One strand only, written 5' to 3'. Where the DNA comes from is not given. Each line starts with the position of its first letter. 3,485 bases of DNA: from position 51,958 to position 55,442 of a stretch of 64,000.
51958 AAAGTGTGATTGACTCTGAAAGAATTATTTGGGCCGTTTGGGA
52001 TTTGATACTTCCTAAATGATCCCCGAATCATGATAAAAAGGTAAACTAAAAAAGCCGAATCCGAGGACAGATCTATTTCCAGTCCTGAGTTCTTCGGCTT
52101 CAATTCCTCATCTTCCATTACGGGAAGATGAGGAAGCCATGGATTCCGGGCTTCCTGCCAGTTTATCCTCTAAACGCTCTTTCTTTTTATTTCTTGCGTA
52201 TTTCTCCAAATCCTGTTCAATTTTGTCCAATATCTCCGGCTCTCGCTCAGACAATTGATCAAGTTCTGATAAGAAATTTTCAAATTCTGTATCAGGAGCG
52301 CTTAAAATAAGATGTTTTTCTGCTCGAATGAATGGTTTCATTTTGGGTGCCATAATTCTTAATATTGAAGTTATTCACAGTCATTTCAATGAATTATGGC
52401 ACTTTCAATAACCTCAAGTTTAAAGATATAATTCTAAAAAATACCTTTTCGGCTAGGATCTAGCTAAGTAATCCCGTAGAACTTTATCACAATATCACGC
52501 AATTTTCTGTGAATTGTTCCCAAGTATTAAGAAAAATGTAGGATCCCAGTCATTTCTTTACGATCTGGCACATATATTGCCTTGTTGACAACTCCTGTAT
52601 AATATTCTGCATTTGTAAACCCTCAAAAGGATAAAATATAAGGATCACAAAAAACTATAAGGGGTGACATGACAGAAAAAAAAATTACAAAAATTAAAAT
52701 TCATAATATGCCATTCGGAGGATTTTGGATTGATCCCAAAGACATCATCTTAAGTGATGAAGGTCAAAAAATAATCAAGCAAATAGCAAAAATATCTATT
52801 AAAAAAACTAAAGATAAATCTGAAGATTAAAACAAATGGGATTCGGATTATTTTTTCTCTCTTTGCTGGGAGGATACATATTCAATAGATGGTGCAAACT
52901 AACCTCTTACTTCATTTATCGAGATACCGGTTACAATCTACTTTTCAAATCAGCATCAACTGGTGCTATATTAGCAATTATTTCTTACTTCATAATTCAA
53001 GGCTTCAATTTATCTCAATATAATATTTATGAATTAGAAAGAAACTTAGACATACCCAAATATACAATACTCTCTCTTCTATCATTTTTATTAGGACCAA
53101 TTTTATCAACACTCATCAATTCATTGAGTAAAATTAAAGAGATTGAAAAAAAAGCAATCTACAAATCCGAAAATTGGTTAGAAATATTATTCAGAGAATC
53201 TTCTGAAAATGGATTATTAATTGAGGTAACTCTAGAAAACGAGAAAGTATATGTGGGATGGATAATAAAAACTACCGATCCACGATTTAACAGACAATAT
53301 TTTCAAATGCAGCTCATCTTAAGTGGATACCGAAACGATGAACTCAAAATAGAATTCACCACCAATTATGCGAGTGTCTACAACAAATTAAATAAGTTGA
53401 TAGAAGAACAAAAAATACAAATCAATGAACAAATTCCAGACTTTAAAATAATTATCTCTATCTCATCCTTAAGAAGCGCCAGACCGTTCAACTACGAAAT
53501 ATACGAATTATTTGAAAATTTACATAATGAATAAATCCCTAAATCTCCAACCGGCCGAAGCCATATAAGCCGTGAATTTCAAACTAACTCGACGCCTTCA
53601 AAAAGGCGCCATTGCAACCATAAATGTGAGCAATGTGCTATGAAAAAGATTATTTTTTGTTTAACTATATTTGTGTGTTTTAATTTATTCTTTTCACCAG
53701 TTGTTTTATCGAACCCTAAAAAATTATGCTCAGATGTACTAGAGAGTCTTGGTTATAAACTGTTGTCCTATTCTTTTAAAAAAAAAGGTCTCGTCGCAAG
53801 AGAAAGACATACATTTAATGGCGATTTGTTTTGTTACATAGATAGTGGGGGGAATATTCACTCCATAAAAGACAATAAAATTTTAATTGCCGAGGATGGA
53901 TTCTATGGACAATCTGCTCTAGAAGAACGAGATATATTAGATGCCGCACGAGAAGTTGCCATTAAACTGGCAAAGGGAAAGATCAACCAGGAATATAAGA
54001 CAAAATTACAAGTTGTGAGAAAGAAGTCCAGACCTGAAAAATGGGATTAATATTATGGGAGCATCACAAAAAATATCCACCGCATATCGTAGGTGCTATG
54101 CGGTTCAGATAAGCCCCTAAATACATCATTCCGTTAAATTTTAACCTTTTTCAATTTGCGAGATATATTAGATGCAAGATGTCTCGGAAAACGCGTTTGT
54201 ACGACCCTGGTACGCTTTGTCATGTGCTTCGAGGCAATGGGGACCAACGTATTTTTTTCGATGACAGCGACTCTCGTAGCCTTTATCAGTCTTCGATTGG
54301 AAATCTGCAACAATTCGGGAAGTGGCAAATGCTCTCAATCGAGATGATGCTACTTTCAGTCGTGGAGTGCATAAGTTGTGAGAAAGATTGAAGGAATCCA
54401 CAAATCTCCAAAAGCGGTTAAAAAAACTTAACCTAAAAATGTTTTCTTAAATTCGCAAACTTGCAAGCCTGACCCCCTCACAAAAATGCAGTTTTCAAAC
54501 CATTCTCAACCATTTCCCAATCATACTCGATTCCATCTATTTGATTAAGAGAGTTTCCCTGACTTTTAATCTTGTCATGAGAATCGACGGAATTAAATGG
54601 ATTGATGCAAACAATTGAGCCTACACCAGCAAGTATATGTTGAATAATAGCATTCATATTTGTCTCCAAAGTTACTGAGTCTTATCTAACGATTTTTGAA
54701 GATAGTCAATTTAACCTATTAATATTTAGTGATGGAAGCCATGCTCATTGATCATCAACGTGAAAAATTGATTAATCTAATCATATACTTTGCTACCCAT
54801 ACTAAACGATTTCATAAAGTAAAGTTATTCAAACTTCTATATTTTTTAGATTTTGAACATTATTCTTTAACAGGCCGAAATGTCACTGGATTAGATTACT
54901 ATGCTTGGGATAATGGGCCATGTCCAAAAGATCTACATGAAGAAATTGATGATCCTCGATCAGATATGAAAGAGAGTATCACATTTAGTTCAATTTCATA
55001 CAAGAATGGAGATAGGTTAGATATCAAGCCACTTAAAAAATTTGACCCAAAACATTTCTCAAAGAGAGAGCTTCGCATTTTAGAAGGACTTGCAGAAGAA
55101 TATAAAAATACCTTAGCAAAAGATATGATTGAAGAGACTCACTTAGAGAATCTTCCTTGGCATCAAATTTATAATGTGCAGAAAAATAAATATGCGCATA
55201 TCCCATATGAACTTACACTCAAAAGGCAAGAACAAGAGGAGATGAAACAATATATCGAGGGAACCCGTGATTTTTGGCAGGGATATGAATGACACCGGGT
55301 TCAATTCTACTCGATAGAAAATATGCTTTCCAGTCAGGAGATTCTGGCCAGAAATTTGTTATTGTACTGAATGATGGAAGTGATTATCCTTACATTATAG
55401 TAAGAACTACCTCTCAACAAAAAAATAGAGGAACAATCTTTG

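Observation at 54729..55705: Panacea-domain (DUF4065) antitoxin candidate translationally coupled to an unassigned 138-aa partner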

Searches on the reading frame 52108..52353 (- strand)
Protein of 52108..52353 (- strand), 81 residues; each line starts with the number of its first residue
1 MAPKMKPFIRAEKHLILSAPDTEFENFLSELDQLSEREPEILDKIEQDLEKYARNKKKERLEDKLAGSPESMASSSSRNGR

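Call 61: search_protein_families(library=pfam, proteins=[window:52108-52353:-], max_evalue=0.01)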
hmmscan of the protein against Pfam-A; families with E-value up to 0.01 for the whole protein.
window:52108-52353:- (81 aa): 2 families
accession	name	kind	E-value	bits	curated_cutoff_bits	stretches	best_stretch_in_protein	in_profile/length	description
PF22928.2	INTS1_R4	-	0.00067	20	27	1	19-58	8-47/102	Integrator complex subunit 1, R4 domain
PF01267.22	F-actin_cap_A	-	0.0087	16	24.2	1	13-56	2-45/263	F-actin capping protein alpha subunit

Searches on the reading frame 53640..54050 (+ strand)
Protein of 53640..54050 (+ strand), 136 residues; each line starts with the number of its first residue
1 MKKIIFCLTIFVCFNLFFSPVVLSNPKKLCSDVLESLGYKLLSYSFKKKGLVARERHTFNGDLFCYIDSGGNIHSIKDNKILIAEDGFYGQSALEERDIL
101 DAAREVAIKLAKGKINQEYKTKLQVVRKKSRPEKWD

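Call 3: search_protein_families(library=pfam, proteins=[window:53640-54050:+], max_evalue=1)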
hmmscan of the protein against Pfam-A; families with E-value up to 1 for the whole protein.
window:53640-54050:+ (136 aa): 0 families

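Call 4: search_protein_families(library=padloc, proteins=[window:53640-54050:+], max_evalue=1)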
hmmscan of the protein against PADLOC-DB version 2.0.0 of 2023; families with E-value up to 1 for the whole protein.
window:53640-54050:+ (136 aa): 0 families

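Call 5: search_protein_families(library=ncbifam, proteins=[window:53640-54050:+], max_evalue=1)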
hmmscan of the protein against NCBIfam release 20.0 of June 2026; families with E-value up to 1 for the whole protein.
window:53640-54050:+ (136 aa): 1 family
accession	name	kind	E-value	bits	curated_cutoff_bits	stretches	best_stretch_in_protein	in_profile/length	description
NF040649.1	FucA_Meth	equivalog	0.066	13.1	250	1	67-130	20-80/179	L-fuculose phosphate aldolase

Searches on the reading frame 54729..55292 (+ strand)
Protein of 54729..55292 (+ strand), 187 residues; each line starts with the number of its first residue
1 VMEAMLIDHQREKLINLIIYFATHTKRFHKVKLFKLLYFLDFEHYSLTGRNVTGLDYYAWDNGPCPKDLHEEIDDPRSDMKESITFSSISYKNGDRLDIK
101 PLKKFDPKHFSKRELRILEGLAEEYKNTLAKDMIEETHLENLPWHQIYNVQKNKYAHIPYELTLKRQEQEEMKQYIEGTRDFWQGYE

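Call 3: search_protein_families(library=pfam, proteins=[window:54729-55292:+], max_evalue=1)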
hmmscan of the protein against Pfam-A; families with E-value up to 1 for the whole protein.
window:54729-55292:+ (187 aa): 2 families
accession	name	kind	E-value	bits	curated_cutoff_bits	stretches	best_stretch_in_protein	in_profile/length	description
PF13274.11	SocA_Panacea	-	1e-19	72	25.7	1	33-145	1-113/113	Antitoxin SocA-like, Panacea domain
PF08438.16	YGR210-like_G4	-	0.049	14.5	24.7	0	89-151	45-107/108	Obg-like GTPase YGR210-like, G4 motif-containing domain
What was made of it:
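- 54741..55292 (+): panA: standalone Panacea (DUF4065/PF13274) antitoxin gene, 183 aa from the ATG at 54741. The longest ORF starts at the GTG at 54729 and there is another ATG at 54732. The stop TGA overlaps the toxin start. Pfam PF13274 at 72 bits, E 1e-19, full profile (call 3).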

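Call 4: search_protein_families(library=padloc, proteins=[window:54729-55292:+], max_evalue=1)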
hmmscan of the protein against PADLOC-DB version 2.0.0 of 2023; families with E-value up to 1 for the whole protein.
window:54729-55292:+ (187 aa): 0 families

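Call 5: search_protein_families(library=ncbifam, proteins=[window:54729-55292:+], max_evalue=1)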
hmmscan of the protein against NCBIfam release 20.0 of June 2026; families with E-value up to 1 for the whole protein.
window:54729-55292:+ (187 aa): 1 family
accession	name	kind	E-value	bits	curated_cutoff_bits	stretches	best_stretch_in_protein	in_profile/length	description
NF047745.1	SocA_antitoxin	equivalog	1.8e-07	31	190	1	16-173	8-161/176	type VI toxin-antitoxin system SocA family antitoxin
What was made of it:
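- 54741..55292 (+): A weak co-linear match to NCBIfam SocA covers residues 16-173 but is far below cut-off (call 5).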

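Call 48: find_encoding_contigs(protein=window:54729-55292:+, flank=10000, max_places=3)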
Protein window:54729-55292:+ (187 aa): no gene with exactly this product is on record in the collection.

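Call 50: find_encoding_contigs(protein=window:54732-55292:+, flank=10000, max_places=3)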
Protein window:54732-55292:+ (186 aa): no gene with exactly this product is on record in the collection.

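Call 53: search_solved_structures(query=window:54729-55289:+, max_evalue=1, show_alignments=1)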
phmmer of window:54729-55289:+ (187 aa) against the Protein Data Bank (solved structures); distinct sequences matched with E-value up to 1: 2.
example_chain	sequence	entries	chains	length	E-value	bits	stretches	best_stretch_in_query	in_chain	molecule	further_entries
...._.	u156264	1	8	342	0.44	13.8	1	76-137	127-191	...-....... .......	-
6qwq_A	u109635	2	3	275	0.45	13.8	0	122-183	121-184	Ferredoxin bilin reductase plastid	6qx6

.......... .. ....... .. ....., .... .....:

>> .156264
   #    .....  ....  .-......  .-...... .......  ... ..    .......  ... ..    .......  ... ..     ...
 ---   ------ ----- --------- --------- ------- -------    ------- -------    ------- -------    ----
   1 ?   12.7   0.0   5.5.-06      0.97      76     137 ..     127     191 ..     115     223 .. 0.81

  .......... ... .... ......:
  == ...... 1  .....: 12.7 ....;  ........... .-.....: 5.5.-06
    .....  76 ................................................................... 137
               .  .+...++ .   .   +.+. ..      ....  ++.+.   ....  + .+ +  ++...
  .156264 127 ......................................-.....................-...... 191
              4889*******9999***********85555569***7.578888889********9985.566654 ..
